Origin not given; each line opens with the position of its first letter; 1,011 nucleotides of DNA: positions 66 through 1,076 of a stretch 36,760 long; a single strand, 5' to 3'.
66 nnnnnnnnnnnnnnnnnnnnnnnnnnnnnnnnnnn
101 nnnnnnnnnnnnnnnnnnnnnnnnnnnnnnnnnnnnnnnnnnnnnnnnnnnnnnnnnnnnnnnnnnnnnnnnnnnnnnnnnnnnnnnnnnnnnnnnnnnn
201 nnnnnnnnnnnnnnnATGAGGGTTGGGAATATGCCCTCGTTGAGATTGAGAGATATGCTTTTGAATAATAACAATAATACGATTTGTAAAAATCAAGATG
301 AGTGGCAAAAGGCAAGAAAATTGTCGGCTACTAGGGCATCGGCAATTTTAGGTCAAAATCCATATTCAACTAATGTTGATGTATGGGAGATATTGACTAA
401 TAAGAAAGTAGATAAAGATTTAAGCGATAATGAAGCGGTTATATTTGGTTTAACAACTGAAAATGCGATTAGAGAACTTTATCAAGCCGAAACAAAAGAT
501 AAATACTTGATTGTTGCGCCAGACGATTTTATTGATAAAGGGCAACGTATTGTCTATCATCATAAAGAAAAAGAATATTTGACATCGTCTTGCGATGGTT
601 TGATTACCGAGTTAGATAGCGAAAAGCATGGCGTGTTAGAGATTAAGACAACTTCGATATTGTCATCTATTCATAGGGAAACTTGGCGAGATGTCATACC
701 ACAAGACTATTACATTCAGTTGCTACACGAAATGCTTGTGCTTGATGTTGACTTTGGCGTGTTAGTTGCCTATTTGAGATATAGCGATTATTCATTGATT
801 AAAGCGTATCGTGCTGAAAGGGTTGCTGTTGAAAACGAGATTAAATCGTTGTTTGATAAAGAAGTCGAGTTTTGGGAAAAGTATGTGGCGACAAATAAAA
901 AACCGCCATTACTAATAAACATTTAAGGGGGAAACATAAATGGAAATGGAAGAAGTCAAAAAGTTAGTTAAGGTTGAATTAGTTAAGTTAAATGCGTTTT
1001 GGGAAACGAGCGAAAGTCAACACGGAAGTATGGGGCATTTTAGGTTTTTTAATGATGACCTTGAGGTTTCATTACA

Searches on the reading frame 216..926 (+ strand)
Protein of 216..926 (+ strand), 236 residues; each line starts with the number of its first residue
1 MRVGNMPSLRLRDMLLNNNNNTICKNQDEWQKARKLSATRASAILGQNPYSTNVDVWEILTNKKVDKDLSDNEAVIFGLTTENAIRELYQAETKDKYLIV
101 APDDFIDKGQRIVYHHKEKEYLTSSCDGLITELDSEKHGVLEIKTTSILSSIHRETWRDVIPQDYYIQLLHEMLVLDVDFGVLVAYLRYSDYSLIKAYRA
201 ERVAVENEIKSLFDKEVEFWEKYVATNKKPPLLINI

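Call 33: search_protein_families(library=pfam, alignment_id=A1, max_evalue=0.0001)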
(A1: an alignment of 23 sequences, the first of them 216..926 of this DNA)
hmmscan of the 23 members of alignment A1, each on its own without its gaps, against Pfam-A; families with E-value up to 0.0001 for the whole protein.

A. member 1, window:216-926:+ (236 aa): 1 family
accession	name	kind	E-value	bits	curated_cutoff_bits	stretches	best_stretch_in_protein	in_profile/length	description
PF09588.16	YqaJ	-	6.3e-23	82.2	22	1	29-175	1-146/150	YqaJ-like viral recombinase domain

B. families by the number of members that match (of 23 scanned): 7 families
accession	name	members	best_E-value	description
PF03837.19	RecT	1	1.1e-34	RecT family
PF09588.16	YqaJ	1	6.3e-23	YqaJ-like viral recombinase domain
PF24703.2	DUF7666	1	1.3e-20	Domain of unknown function (DUF7666)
PF07083.16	DUF1351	1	1.3e-14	Protein of unknown function (DUF1351)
PF00149.33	Metallophos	1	3.8e-07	Calcineurin-like phosphoesterase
PF12850.12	Metallophos_2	1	2.7e-06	Calcineurin-like phosphoesterase superfamily domain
PF14265.11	DUF4355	1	2.4e-05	Capsid assembly scaffolding protein Gp46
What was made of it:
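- The phage encodes YqaJ/RecT recombination proteins (call 33).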
